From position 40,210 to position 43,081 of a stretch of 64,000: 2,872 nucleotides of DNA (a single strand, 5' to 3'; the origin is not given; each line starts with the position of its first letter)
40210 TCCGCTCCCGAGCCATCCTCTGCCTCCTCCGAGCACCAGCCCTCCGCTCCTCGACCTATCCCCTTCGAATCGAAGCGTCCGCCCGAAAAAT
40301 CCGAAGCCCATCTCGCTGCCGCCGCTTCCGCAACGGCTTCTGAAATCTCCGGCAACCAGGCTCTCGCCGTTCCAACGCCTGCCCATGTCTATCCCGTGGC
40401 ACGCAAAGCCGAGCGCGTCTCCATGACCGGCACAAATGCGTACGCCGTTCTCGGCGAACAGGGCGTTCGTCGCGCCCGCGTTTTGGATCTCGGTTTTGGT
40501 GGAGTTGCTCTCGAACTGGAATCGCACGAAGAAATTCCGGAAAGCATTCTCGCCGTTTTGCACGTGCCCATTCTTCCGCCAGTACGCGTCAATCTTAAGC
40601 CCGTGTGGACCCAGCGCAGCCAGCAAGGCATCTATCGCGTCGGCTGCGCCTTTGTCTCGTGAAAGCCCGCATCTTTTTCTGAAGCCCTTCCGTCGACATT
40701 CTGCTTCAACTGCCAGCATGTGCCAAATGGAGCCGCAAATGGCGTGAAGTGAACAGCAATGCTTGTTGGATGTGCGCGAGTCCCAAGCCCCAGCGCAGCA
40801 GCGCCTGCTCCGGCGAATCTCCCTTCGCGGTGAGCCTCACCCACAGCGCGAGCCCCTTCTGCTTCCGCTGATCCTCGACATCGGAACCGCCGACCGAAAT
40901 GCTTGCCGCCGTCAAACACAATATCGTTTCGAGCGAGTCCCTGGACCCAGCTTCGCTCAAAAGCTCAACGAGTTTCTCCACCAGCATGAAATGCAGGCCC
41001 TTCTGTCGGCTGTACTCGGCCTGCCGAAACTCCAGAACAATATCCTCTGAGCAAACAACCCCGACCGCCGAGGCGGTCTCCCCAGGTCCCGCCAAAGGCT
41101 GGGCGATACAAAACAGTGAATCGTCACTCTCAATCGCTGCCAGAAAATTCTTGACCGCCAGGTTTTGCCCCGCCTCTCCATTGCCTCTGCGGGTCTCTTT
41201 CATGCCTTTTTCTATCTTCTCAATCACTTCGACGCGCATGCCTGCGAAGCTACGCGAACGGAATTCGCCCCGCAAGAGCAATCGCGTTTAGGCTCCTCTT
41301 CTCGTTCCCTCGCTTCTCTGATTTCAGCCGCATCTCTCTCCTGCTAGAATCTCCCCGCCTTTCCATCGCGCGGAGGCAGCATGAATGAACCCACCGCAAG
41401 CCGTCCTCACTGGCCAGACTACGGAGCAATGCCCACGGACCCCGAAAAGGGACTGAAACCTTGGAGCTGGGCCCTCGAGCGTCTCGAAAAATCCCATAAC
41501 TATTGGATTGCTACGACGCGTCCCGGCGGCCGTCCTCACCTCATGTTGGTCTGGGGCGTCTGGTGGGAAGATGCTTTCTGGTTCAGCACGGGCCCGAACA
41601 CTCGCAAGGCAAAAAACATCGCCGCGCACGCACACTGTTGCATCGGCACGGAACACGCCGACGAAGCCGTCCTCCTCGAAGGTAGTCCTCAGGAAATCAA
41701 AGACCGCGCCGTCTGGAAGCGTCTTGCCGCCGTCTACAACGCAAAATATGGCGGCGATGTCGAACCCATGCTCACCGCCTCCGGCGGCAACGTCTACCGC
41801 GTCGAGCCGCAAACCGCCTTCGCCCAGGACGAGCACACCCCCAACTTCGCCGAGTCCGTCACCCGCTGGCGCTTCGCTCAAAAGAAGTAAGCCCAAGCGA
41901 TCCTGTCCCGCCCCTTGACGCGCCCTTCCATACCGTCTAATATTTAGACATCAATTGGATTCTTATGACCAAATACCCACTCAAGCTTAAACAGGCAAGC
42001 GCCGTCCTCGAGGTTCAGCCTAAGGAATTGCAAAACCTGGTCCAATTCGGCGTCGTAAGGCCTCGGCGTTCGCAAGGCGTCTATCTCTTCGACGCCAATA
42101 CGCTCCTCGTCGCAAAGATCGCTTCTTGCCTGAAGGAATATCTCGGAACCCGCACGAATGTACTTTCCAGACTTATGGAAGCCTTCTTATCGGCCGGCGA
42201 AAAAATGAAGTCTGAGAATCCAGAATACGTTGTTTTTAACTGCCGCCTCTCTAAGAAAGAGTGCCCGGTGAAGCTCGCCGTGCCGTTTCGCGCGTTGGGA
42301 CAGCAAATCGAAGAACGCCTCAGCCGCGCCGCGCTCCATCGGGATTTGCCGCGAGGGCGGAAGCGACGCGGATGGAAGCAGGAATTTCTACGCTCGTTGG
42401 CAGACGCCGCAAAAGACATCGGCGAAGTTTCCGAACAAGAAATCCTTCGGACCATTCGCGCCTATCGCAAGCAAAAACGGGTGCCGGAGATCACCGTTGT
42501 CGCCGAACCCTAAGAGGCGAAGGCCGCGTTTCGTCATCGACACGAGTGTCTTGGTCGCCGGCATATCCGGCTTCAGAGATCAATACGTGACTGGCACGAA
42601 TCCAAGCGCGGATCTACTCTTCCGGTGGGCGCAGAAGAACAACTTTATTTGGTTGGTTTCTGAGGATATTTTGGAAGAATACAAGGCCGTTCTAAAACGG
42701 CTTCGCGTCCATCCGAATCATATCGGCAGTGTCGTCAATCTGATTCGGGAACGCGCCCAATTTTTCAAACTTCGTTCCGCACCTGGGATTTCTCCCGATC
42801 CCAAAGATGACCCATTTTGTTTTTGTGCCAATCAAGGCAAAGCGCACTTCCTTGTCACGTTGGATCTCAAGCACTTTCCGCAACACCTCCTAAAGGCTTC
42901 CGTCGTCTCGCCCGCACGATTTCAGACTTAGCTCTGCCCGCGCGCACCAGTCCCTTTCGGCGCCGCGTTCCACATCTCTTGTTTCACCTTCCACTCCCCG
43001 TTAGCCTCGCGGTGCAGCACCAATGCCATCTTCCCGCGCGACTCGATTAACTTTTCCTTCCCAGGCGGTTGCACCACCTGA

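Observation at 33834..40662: Compact c-di-GMP / sigma-54 regulatory island next to the EPS and adhesin genes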

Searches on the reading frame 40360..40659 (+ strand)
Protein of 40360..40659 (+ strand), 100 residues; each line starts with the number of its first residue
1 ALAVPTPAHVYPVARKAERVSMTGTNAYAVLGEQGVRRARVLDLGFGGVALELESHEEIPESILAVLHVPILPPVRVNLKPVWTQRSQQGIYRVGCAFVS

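Call 27: search_protein_families(library=pfam, proteins=[window:40360-40659:+], max_evalue=10)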
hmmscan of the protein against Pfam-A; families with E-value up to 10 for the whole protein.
seq(100 aa): 1 family
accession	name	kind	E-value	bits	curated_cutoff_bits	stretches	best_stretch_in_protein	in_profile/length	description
PF07238.19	PilZ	-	0.001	19.8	22.5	1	15-99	3-86/102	PilZ domain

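Call 55: search_solved_structures(query=A4, max_evalue=10, show_alignments=2)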
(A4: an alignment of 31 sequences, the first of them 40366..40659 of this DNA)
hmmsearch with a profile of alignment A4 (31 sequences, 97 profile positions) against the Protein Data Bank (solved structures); distinct sequences matched with E-value up to 10: 0.

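Call 76: predict_structure(protein=window:40381-40659:+)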
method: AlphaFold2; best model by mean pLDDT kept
length: 93 residues; sequences in the alignment: 1
mean_pLDDT: 67.7   pTM: 0.56
mean pLDDT of the five models: 67.7, 65.7, 62.9, 60.8, 58.9
residues with pLDDT >= 90: 0; 70-90: 58; 50-70: 21; < 50: 14
segments of 3 or more residues with pLDDT < 50: 1-14
pLDDT, mean of each block of 10 residues (from residue 1): 30 51 70 66 75 81 71 85 82 64
secondary structure, 60 per line:
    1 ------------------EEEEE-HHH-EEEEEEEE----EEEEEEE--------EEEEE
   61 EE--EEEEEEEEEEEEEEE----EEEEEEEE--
elements in order: E19-23 E29-36 E41-47 E56-62 E65-79 E84-91

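Call 79: fold_search(model_id=the predicted structure, library=pdb)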
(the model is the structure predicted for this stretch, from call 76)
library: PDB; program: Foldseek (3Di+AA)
matches with E <= 10: 768; with E <= 0.001: 0
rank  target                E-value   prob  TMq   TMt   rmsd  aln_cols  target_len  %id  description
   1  5ej1_A                2.4e-03  1.00  0.68  0.10   3.0        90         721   22  Pre-translocation state of bacterial cellulose synthase (released 2016-03-30)
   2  4p00_A                4.7e-03  1.00  0.69  0.10   2.7        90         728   22  Bacterial Cellulose Synthase in complex with cyclic-di-GMP and UDP (released 2014-04-09)
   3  5ked_B                2.0e-02  1.00  0.61  0.28   2.3        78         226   15  Structure of the 2.65 Angstrom P2(1) crystal of K. pneumonia MrkH (released 2016-08-17)
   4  1ywu_MODEL_1_A        2.2e-02  1.00  0.55  0.44   8.9        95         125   13  Solution NMR structure of Pseudomonas Aeruginosa protein PA4608. Northeast Structural Genomics target PaT7 (released 2005-03-29)
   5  5kec_A                2.9e-02  1.00  0.61  0.27   2.2        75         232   15  Structure of K. pneumonia MrkH in its apo state. (released 2016-08-17)
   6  5y6g                  3.4e-02  1.00  0.63  0.47   4.0        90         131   13  PilZ domain with c-di-GMP of YcgR from Escherichia coli (released 2018-07-18)
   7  5ked_A                3.7e-02  1.00  0.61  0.27   2.1        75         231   15  Structure of the 2.65 Angstrom P2(1) crystal of K. pneumonia MrkH (released 2016-08-17)
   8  8u0i                  4.0e-02  1.00  0.62  0.67   3.0        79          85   16  Crystal structure of PA0012 complexed with cyclic-di-GMP from Pseudomonas aeruginosa (released 2024-09-04)
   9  9nz5_D                4.4e-02  0.98  0.42  0.24   5.0        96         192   11  MERSmut-CoV M protein dimer in complex with FAb B (released 2025-10-29)
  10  4xrn_D                4.9e-02  1.00  0.64  0.57   2.9        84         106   23  Pilz domain with c-di-gmp of a protein from Pseudomonas aeruginosa (released 2016-02-03)
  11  5xly_B                5.2e-02  1.00  0.56  0.45   3.3        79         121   14  Crystal structure of CheR1 in complex with c-di-GMP-bound MapZ (released 2017-08-23)
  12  5y4r_D                5.4e-02  1.00  0.57  0.47   3.4        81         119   14  Structure of a methyltransferase complex (released 2017-11-29)
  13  5vx6_A                6.1e-02  1.00  0.65  0.32   3.1        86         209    9  Structure of Bacillus subtilis Inhibitor of motility (MotI/DgrA) (released 2017-11-22)
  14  9fnn_A                7.9e-02  1.00  0.57  0.08   3.4        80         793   11  Cryo-EM structure of the c-di-GMP-saturated 'crown'less Bcs macrocomplex for cellulose secretion in E. coli (released 2024-10-16)
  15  9b8v_E                7.9e-02  1.00  0.57  0.08   3.4        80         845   11  AlphaFold2 informed cryo-EM model of the E. coli cellulose synthase BcsAG3B6 complex (released 2025-02-19)
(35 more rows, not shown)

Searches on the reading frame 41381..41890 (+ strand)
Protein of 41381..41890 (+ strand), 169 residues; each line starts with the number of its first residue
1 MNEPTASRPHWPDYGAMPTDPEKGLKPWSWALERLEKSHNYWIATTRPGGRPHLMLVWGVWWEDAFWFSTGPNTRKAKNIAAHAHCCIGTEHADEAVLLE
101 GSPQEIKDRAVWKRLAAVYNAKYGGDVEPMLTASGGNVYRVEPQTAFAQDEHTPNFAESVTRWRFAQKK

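Call 3: search_protein_families(library=pfam, proteins=[window:41381-41890:+], max_evalue=0.01)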
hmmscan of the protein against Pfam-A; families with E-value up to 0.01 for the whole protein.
window:41381-41890:+ (169 aa): 1 family
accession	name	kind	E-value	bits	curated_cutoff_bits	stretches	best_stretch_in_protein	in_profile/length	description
PF01243.27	PNPOx_N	-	2.4e-11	44.5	28.1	1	33-145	7-115/120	Pyridoxamine 5'-phosphate oxidase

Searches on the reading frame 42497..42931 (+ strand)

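Call 27: search_protein_families(library=pfam, proteins=[window:42497-42931:+], max_evalue=10)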
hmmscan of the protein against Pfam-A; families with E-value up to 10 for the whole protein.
window:42497-42931:+ (144 aa): 1 family
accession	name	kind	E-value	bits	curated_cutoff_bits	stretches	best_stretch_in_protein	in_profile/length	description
PF13470.12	PIN_3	-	2.1e-14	54.8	27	1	11-124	1-114/115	PIN domain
